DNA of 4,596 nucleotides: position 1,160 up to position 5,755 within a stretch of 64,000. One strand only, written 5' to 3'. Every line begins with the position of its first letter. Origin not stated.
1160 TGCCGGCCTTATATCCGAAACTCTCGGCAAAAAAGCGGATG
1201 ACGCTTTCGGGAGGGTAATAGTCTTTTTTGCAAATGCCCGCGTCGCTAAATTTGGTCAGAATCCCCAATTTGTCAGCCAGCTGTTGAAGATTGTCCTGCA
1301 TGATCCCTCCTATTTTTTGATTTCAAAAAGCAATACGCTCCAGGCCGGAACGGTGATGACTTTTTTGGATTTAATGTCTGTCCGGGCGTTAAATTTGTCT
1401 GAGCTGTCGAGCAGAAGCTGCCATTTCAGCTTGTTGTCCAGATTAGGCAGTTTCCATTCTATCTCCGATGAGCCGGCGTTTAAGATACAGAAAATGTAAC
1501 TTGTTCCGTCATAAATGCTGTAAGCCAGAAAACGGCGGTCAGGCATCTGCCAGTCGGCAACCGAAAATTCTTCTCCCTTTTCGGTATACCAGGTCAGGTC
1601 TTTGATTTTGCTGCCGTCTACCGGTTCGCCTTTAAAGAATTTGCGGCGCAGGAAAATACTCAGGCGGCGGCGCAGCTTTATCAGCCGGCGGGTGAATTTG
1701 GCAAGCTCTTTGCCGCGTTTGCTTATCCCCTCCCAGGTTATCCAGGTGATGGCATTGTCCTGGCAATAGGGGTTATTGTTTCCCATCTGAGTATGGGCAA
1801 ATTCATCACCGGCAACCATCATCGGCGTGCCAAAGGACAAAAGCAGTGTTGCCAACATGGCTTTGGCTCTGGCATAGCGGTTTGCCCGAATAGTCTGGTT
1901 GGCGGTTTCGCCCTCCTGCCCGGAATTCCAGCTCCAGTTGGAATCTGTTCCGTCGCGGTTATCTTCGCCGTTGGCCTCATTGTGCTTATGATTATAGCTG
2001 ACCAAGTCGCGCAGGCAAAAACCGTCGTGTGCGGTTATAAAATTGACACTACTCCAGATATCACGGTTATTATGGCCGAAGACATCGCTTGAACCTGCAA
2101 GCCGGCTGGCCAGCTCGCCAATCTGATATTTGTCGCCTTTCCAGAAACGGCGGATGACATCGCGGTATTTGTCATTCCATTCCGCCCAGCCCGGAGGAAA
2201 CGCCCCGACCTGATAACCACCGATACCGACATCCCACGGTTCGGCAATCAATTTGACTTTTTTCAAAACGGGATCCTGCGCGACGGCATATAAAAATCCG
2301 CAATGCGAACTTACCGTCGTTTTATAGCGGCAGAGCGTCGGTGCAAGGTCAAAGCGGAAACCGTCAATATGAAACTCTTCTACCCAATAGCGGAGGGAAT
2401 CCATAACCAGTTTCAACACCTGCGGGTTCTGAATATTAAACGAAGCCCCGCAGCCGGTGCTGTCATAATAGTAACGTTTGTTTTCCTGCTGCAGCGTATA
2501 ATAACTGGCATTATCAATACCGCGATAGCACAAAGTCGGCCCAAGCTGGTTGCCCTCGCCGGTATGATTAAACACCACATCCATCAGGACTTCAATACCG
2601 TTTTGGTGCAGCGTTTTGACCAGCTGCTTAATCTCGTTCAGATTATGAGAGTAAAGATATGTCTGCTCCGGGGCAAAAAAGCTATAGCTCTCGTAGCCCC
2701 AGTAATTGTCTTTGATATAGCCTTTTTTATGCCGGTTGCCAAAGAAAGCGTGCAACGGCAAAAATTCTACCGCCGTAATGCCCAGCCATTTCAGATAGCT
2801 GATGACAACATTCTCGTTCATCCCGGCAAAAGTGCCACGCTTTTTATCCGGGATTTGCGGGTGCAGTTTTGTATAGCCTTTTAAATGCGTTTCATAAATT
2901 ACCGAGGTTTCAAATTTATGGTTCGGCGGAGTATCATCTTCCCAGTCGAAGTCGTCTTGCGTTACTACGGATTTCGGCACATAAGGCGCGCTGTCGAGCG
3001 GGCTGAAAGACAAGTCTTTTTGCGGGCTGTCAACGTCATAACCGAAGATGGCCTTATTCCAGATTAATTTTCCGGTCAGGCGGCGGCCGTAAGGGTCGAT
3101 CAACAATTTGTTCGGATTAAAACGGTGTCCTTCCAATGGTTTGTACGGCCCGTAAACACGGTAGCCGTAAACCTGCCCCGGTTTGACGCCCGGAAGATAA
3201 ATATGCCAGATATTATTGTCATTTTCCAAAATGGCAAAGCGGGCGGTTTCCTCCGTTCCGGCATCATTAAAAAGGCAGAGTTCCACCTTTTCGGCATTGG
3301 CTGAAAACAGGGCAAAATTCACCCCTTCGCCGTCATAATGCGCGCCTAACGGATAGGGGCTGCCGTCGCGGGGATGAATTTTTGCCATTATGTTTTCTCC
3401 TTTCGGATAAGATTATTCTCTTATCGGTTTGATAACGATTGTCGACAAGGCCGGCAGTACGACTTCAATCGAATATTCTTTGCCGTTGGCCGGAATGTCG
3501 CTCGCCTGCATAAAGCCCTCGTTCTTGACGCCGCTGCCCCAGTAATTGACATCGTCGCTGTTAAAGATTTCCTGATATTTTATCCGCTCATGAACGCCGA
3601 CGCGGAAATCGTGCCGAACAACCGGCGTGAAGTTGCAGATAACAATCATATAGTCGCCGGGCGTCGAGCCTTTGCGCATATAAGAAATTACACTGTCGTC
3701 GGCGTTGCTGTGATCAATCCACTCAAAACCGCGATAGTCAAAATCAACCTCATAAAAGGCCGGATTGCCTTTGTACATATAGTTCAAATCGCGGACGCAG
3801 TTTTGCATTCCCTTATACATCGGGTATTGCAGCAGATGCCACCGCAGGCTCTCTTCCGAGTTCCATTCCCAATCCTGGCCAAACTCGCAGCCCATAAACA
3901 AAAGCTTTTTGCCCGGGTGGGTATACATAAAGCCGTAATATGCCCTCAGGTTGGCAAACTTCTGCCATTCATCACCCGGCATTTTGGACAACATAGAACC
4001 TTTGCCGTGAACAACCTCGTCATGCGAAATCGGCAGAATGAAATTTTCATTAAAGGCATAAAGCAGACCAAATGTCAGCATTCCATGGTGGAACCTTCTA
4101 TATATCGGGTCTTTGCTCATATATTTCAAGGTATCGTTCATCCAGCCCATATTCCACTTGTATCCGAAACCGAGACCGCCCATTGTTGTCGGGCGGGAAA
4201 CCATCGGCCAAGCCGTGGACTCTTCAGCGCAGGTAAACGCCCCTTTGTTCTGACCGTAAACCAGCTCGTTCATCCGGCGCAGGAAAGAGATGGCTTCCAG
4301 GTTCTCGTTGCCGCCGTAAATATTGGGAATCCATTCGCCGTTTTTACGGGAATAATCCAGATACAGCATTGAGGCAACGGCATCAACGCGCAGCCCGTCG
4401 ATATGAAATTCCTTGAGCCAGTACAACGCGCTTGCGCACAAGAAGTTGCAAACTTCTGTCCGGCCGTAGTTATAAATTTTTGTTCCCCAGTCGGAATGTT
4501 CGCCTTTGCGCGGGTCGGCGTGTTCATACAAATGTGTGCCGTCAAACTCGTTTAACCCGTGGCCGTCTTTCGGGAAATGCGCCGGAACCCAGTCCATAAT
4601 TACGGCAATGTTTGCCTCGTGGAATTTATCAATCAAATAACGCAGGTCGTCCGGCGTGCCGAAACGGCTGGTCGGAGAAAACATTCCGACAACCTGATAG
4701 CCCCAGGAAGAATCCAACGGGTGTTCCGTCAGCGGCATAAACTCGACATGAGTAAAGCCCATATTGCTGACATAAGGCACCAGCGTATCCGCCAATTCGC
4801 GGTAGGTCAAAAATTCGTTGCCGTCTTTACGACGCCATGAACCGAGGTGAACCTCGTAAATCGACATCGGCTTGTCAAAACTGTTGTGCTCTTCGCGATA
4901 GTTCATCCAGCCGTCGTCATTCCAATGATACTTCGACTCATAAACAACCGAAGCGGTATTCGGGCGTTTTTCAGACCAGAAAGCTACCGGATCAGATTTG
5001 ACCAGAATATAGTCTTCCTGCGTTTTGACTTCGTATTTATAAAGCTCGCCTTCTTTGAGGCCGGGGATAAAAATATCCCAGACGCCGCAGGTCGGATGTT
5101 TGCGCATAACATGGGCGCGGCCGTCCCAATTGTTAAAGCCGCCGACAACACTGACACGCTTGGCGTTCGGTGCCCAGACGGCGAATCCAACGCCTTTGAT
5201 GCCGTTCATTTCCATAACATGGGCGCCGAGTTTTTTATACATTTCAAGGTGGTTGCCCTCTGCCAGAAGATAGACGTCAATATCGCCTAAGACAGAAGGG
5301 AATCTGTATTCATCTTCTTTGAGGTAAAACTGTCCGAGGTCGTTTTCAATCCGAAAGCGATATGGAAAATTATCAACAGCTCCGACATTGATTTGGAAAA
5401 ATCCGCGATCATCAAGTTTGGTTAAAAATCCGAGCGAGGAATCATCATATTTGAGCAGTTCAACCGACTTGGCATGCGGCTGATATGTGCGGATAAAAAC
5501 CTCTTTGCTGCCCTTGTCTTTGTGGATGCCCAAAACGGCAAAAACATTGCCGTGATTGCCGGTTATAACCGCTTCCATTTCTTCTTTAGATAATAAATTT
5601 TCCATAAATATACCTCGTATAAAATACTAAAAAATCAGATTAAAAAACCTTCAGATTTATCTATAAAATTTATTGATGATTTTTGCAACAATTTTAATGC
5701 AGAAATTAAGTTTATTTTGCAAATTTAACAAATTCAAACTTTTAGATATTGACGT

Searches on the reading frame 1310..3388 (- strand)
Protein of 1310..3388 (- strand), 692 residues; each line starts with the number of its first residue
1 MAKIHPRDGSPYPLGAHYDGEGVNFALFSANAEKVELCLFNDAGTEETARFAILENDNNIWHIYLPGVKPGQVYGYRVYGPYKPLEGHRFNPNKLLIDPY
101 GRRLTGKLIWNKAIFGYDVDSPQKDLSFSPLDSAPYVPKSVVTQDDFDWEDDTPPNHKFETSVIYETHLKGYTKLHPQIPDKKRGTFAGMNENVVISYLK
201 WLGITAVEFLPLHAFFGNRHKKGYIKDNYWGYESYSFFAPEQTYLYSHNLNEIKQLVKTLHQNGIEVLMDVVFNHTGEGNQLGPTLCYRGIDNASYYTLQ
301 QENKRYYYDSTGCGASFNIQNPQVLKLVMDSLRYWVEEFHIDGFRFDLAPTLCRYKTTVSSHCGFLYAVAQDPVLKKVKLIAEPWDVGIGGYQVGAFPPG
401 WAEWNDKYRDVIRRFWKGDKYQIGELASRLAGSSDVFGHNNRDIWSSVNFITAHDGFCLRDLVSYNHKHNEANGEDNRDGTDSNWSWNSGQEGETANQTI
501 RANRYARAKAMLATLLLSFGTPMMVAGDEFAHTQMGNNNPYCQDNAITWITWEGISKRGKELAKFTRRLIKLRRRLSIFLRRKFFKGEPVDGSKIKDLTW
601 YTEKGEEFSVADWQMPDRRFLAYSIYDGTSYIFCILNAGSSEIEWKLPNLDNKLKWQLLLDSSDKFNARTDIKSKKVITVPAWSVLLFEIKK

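Call 87: search_protein_families(library=pfam, proteins=[window:1310-3388:-], max_evalue=0.001)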
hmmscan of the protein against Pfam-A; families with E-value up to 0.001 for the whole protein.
window:1310-3388:- (692 aa): 2 families
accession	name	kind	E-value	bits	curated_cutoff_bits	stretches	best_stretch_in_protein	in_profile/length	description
PF02922.24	CBM_48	-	1.3e-20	73.9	22.4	1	13-101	1-83/83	Carbohydrate-binding module 48 (Isoamylase N-terminal domain)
PF00128.31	Alpha-amylase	-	2.3e-16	60.5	22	2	183-280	14-96/446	Alpha amylase, catalytic domain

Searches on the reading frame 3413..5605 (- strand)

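Call 87: search_protein_families(library=pfam, proteins=[window:3413-5605:-], max_evalue=0.001)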
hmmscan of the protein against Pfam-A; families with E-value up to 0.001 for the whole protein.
window:3413-5605:- (730 aa): 4 families
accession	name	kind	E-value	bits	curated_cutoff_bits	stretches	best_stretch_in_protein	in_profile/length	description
PF02922.24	CBM_48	-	5.2e-30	104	22.4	1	125-208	1-83/83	Carbohydrate-binding module 48 (Isoamylase N-terminal domain)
PF02806.24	Alpha-amylase_C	-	8.8e-23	80.9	21.2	1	629-727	1-94/95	Alpha amylase, C-terminal all-beta domain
PF22019.2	GlgB_N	-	5.5e-22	78.1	27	2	7-100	2-94/94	alpha-1,4-glucan branching enzyme GlgB, N-terminal domain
PF00128.31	Alpha-amylase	-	1.5e-14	54.5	22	1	276-345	25-93/446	Alpha amylase, catalytic domain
